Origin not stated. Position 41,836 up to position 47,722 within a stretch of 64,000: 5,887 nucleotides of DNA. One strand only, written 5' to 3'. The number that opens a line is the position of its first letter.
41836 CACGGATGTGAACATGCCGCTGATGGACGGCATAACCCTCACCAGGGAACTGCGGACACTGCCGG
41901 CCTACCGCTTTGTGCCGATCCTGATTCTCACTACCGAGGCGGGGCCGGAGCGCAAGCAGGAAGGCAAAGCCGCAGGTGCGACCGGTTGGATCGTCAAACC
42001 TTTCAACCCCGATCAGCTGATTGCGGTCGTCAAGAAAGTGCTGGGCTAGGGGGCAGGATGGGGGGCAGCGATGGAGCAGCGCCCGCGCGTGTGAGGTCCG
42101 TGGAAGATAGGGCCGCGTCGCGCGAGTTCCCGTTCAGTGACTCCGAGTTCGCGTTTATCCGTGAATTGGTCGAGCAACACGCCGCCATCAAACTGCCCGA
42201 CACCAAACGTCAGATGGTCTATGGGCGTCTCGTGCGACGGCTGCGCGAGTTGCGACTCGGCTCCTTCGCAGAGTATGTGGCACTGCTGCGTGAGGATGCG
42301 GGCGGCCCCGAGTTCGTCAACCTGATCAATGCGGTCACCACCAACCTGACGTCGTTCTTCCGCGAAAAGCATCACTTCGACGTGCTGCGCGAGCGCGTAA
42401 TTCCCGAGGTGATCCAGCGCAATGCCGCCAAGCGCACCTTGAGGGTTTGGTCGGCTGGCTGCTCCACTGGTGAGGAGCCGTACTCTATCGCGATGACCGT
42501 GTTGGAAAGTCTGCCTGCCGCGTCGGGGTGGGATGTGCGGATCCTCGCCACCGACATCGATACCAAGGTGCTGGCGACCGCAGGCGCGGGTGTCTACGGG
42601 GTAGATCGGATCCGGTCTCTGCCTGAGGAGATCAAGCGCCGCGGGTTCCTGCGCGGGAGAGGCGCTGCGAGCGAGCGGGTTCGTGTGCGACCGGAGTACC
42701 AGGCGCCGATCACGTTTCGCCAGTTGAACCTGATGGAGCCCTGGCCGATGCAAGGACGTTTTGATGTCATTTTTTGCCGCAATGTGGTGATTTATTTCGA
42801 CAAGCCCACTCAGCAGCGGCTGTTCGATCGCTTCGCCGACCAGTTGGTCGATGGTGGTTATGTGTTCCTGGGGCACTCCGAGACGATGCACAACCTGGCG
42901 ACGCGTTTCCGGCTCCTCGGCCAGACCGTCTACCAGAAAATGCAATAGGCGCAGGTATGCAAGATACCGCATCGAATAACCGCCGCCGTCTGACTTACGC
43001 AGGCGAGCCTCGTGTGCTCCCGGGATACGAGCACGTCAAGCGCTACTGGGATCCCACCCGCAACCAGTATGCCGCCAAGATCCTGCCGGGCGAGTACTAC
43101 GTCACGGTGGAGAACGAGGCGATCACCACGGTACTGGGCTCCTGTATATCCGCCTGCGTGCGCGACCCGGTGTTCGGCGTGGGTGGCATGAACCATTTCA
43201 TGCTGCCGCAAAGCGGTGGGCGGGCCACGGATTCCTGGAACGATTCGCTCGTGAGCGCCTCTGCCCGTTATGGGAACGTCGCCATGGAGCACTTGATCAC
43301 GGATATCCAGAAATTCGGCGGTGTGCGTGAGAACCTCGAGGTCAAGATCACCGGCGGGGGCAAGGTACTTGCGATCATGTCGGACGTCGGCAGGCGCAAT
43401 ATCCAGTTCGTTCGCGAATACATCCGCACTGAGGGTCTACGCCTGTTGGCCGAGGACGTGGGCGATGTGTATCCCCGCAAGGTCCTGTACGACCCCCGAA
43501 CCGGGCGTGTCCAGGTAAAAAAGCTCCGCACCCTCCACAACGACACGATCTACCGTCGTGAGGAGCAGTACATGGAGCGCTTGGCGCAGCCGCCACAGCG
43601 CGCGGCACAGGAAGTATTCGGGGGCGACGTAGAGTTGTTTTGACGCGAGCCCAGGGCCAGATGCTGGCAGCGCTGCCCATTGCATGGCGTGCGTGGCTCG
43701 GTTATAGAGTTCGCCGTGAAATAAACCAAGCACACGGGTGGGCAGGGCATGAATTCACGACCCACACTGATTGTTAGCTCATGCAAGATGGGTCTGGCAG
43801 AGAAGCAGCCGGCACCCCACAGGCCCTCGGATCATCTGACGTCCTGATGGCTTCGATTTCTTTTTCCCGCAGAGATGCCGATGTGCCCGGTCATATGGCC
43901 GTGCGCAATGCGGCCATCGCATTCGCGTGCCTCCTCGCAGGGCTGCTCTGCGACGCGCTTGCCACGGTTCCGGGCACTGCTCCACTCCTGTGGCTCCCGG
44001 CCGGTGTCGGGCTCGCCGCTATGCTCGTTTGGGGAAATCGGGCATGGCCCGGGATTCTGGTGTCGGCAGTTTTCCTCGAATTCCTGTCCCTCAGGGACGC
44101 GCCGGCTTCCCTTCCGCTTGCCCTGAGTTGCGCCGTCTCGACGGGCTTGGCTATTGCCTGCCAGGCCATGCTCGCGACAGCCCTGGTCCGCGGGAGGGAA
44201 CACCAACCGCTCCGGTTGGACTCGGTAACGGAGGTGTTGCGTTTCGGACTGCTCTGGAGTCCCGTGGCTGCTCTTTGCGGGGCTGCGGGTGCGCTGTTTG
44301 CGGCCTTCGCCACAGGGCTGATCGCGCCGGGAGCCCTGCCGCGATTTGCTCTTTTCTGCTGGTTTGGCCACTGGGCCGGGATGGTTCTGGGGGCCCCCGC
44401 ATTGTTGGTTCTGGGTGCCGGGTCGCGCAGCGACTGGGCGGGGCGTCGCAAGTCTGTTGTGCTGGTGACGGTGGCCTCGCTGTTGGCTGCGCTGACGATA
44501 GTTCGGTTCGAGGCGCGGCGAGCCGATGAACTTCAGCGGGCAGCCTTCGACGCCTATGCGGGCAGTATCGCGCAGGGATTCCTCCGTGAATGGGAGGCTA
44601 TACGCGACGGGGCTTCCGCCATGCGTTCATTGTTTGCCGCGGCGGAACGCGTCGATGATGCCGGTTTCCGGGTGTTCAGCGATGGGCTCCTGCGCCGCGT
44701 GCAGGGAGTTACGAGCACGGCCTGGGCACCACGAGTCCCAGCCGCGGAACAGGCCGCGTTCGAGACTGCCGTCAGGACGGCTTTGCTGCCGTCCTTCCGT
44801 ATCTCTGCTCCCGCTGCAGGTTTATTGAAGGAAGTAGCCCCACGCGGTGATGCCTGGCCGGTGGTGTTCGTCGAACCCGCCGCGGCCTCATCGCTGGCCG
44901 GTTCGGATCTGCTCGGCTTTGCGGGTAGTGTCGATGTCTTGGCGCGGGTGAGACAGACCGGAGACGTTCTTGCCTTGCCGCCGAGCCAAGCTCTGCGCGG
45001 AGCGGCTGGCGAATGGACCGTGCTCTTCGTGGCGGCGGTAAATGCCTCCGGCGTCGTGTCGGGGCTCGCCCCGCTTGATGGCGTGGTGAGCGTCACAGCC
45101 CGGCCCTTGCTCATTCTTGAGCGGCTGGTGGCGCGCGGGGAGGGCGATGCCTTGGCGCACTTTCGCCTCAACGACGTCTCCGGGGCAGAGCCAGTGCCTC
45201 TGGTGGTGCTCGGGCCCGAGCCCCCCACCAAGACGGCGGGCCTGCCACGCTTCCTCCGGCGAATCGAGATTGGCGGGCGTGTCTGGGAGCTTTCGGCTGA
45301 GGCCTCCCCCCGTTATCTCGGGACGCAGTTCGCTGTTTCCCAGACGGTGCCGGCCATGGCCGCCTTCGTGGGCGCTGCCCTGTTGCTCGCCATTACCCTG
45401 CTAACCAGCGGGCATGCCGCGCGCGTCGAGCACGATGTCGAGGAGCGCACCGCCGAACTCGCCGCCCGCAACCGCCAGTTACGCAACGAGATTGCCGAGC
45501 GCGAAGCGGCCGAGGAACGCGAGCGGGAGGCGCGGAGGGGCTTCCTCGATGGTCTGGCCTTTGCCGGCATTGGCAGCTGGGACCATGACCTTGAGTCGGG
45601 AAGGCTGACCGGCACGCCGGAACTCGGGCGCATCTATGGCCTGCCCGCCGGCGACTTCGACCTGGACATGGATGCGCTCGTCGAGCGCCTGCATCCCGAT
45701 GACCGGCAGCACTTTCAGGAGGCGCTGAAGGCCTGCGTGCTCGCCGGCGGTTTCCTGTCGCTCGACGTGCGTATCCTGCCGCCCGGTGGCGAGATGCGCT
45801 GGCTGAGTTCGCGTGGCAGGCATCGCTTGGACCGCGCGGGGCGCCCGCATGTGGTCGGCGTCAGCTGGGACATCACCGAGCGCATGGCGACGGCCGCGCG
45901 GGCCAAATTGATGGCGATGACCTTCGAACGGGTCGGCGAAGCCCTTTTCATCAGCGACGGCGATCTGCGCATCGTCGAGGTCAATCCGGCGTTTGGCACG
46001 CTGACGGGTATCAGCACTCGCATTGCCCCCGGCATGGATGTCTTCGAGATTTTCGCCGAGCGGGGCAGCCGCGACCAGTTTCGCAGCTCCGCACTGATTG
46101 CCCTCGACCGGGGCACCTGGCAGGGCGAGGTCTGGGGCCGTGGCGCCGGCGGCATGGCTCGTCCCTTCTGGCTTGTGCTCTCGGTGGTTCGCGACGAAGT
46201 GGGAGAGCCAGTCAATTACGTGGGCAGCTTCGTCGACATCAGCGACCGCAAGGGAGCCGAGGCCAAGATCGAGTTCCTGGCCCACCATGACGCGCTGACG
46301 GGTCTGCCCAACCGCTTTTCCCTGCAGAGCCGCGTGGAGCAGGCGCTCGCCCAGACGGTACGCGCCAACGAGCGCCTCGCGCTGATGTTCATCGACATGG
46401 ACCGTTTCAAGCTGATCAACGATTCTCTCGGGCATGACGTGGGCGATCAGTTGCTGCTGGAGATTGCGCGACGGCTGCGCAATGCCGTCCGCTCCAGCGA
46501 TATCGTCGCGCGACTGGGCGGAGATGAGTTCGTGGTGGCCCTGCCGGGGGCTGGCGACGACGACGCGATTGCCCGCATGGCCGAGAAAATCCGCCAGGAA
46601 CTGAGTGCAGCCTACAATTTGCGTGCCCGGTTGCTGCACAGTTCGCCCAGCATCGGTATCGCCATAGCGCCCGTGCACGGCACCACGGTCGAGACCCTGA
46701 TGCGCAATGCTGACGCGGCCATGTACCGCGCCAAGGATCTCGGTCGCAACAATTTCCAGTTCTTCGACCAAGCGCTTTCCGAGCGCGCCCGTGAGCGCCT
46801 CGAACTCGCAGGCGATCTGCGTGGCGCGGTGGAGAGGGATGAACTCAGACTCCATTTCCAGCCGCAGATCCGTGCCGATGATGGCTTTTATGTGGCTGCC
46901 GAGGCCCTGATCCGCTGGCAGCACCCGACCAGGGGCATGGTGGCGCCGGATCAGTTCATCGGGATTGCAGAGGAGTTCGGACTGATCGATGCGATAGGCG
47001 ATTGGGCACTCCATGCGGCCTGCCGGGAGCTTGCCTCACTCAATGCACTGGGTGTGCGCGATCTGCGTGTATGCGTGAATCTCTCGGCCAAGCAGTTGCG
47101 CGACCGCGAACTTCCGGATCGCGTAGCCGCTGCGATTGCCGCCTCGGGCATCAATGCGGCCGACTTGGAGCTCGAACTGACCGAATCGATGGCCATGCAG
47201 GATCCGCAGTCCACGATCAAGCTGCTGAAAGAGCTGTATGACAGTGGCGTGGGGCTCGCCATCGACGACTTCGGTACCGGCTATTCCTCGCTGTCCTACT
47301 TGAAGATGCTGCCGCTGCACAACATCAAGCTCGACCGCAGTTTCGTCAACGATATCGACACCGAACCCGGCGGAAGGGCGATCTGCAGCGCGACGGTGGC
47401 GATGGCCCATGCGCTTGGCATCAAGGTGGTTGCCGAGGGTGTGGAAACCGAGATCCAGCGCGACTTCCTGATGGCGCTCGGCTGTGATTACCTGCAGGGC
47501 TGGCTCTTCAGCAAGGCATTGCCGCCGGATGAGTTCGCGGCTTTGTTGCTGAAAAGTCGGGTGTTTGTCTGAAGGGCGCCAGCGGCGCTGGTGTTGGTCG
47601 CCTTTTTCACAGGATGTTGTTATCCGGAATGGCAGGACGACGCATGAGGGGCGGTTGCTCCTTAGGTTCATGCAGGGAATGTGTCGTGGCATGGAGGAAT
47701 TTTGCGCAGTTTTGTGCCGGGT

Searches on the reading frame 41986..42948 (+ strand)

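Call 9: search_protein_families(library=pfam, proteins=[window:41986-42948:+], max_evalue=0.001)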
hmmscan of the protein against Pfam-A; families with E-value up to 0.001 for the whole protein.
window:41986-42948:+ (320 aa): 5 families
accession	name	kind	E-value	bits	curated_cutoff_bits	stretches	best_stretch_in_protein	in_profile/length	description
PF01739.24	CheR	-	4.5e-66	222.5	27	1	120-316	1-194/195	CheR methyltransferase, SAM binding domain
PF03705.20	CheR_N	-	4e-16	58.9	27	1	54-104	2-52/53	CheR methyltransferase, all-alpha domain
PF13489.12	Methyltransf_23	-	6.6e-07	29.6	27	1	135-302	5-123/164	Methyltransferase domain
PF13649.12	Methyltransf_25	-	4.5e-05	24.5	27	0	238-291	44-97/97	Methyltransferase domain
PF08242.18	Methyltransf_12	-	0.00078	20.6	30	0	229-292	37-97/98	Methyltransferase domain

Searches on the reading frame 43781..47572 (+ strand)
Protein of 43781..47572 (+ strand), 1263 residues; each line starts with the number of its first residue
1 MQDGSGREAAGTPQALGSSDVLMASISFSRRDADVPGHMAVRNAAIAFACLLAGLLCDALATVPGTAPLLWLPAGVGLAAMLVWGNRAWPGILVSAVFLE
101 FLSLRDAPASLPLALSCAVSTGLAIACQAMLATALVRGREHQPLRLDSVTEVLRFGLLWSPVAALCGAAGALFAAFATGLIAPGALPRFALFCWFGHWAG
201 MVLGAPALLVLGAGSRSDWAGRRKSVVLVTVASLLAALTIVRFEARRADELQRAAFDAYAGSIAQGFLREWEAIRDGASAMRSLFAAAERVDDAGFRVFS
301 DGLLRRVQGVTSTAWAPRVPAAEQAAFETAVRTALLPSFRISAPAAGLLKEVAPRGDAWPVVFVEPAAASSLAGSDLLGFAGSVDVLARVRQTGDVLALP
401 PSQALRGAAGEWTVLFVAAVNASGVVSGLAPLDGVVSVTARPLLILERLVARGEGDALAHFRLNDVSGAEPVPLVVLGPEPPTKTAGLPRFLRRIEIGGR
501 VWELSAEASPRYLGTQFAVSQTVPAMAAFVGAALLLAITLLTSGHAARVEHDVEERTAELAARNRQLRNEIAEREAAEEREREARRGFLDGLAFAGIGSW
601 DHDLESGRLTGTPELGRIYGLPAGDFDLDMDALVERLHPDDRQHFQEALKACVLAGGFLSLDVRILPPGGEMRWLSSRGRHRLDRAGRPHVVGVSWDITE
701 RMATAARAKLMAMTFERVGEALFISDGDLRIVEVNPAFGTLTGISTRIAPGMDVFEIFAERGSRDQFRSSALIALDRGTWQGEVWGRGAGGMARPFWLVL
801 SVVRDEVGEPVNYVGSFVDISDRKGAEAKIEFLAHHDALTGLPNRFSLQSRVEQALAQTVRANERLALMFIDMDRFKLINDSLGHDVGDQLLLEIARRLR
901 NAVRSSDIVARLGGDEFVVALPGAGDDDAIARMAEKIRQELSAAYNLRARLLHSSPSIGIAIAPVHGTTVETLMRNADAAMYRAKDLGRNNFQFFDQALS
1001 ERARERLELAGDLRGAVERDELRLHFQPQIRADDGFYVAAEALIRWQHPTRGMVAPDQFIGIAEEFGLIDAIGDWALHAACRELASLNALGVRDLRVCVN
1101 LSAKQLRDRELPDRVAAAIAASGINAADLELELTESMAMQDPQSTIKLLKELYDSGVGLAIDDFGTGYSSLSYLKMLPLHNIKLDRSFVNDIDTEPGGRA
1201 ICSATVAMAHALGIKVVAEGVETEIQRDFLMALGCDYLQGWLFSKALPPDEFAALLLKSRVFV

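Call 9: search_protein_families(library=pfam, proteins=[window:43781-47572:+], max_evalue=0.001)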
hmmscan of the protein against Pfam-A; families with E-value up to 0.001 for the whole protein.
window:43781-47572:+ (1263 aa): 9 families
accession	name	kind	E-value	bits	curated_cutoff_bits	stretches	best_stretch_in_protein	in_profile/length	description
PF00563.25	EAL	-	7.7e-73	245.2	31.3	1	1012-1245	3-235/236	EAL domain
PF00990.26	GGDEF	-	2.5e-50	170.8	23.8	1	834-991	1-161/161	Diguanylate cyclase, GGDEF domain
PF08447.18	PAS_3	-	3.8e-16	59.6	25.6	1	613-694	6-88/89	PAS fold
PF03924.19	CHASE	-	6.9e-15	55.8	25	1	290-469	2-182/189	CHASE domain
PF05231.19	MASE1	-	3.5e-12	46.5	29.8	1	45-239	6-200/299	MASE1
PF08448.16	PAS_4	-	8.7e-12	45.7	23.1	1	715-824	1-109/110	PAS fold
PF13426.13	PAS_9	-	1.5e-08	35.3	27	1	720-822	2-103/103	PAS domain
PF00989.32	PAS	-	8e-06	26.3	22.6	0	717-760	9-52/113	PAS fold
PF13188.13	PAS_8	-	0.0004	20.6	21.8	0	715-756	7-48/65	PAS domain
